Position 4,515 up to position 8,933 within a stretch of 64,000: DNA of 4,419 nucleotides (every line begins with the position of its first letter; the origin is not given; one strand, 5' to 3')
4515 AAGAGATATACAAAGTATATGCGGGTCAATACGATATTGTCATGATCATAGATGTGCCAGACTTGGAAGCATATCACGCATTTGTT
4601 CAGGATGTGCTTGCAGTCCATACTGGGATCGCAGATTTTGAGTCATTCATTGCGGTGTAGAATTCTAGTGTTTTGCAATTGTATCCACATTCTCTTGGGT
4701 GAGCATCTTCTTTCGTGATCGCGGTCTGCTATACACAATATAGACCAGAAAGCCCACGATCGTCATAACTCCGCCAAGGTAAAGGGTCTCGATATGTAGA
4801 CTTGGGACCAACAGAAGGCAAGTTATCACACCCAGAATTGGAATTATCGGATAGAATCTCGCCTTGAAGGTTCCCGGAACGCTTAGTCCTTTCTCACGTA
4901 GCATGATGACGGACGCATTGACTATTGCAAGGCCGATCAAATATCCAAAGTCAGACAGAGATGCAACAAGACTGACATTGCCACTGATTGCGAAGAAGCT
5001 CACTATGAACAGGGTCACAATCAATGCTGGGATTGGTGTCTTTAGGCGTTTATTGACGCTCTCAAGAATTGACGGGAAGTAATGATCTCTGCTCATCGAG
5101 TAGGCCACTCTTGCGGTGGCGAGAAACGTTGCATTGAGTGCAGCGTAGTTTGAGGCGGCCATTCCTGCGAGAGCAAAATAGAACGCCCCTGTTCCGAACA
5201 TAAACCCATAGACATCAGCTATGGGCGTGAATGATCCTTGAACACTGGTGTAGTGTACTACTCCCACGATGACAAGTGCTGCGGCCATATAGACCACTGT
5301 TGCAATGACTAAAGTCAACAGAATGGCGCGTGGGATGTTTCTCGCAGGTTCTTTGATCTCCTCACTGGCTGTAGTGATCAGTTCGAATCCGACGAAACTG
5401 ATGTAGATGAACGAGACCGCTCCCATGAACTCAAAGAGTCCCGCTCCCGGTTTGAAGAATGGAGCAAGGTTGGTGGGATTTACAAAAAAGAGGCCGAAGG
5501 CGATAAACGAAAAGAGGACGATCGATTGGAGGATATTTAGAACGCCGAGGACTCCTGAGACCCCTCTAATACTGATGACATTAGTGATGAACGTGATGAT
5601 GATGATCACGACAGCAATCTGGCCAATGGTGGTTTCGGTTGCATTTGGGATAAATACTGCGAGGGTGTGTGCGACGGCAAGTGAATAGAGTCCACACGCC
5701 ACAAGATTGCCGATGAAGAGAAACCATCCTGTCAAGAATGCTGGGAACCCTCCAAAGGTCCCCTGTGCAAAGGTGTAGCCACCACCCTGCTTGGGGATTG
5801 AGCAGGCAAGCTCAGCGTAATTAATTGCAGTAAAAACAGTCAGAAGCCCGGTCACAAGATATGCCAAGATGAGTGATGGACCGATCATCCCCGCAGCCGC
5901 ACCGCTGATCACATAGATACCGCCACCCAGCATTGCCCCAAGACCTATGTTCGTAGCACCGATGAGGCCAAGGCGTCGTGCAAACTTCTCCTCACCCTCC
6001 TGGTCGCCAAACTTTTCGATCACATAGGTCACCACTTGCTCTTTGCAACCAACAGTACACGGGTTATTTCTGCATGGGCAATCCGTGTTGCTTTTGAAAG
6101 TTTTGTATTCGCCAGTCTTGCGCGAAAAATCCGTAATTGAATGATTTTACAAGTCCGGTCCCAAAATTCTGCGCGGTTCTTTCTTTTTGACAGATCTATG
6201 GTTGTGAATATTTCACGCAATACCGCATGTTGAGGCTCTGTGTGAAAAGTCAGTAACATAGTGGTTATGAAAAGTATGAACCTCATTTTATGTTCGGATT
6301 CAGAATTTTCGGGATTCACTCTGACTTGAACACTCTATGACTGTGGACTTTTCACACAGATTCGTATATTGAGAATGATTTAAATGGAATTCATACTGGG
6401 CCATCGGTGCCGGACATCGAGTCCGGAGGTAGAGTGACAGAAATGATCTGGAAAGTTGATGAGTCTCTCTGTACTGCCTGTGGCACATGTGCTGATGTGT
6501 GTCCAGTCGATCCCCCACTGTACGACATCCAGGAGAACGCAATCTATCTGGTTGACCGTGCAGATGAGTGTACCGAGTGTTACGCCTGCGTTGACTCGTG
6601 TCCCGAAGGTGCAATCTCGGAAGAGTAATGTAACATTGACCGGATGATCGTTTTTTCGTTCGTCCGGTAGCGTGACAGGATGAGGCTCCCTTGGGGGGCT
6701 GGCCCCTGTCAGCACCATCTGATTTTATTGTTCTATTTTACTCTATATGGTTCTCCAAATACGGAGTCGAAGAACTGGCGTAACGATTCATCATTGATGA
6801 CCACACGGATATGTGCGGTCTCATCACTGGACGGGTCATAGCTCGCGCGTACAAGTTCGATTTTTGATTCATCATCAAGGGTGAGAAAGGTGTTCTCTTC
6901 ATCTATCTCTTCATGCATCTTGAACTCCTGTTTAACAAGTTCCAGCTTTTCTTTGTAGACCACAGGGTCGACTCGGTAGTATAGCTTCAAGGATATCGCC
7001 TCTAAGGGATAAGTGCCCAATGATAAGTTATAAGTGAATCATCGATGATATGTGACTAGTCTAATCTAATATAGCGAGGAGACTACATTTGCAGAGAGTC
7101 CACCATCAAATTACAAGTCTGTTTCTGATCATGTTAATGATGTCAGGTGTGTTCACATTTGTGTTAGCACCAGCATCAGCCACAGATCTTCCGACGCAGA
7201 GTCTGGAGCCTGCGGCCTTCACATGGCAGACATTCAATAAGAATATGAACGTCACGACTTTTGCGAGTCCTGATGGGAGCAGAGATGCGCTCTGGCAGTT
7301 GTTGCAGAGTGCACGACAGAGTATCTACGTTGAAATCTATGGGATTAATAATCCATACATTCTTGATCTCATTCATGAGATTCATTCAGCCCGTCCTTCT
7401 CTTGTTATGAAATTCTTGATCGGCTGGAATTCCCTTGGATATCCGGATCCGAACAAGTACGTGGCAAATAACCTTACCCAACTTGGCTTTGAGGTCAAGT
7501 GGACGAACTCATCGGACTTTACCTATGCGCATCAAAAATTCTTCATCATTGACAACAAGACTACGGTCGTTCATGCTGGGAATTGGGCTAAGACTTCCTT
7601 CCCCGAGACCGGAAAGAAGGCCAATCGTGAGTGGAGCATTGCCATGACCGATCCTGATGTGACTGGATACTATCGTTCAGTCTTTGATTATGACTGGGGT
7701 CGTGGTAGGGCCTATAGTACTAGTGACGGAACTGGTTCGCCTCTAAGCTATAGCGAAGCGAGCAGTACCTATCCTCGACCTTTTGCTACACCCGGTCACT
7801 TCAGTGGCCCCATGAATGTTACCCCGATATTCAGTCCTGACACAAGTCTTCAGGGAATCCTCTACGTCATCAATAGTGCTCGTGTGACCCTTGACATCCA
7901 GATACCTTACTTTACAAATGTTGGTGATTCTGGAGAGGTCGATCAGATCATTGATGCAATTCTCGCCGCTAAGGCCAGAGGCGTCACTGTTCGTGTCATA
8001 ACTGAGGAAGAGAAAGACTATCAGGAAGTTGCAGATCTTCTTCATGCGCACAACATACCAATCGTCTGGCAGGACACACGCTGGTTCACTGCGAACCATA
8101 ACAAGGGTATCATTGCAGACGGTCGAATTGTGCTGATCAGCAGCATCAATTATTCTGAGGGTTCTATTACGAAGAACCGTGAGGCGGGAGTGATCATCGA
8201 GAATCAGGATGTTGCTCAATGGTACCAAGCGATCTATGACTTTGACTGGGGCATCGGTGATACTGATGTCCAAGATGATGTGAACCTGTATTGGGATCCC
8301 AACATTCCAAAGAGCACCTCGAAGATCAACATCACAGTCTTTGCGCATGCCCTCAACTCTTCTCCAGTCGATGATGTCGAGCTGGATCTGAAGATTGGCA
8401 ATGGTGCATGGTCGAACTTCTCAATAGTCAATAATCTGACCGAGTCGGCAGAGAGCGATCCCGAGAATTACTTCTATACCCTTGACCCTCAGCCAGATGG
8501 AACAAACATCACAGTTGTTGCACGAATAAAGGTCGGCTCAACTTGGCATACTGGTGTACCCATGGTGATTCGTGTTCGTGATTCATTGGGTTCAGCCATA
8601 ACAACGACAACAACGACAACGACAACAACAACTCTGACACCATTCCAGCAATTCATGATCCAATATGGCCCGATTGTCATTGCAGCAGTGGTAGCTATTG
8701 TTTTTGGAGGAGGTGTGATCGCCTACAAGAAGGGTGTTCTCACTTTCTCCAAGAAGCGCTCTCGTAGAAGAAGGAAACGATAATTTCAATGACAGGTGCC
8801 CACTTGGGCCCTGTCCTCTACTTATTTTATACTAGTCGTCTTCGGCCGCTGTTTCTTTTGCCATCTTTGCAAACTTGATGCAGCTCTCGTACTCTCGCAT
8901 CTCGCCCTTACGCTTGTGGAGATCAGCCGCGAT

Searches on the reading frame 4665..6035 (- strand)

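Call 56: search_protein_families(library=pfam, proteins=[window:4665-6035:-], max_evalue=0.00001)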
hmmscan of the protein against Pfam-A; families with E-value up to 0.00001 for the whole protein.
window:4665-6035:- (456 aa): 2 families
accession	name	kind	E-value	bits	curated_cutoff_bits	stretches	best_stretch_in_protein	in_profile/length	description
PF13520.12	AA_permease_2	-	7.8e-40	137.5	27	1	22-411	1-402/427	Amino acid permease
PF00324.27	AA_permease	-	4e-36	125.1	24.6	1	28-410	3-417/470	Amino acid permease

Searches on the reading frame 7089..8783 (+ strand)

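Call 56: search_protein_families(library=pfam, proteins=[window:7089-8783:+], max_evalue=0.00001)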
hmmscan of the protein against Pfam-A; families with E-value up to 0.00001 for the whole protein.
window:7089-8783:+ (564 aa): 2 families
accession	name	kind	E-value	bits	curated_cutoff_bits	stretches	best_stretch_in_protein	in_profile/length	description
PF13091.12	PLDc_2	-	4.3e-37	127.3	27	2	260-387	4-132/132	PLD-like domain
PF00614.28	PLDc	-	1.6e-07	31.4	21.9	0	335-359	4-28/28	Phospholipase D Active site motif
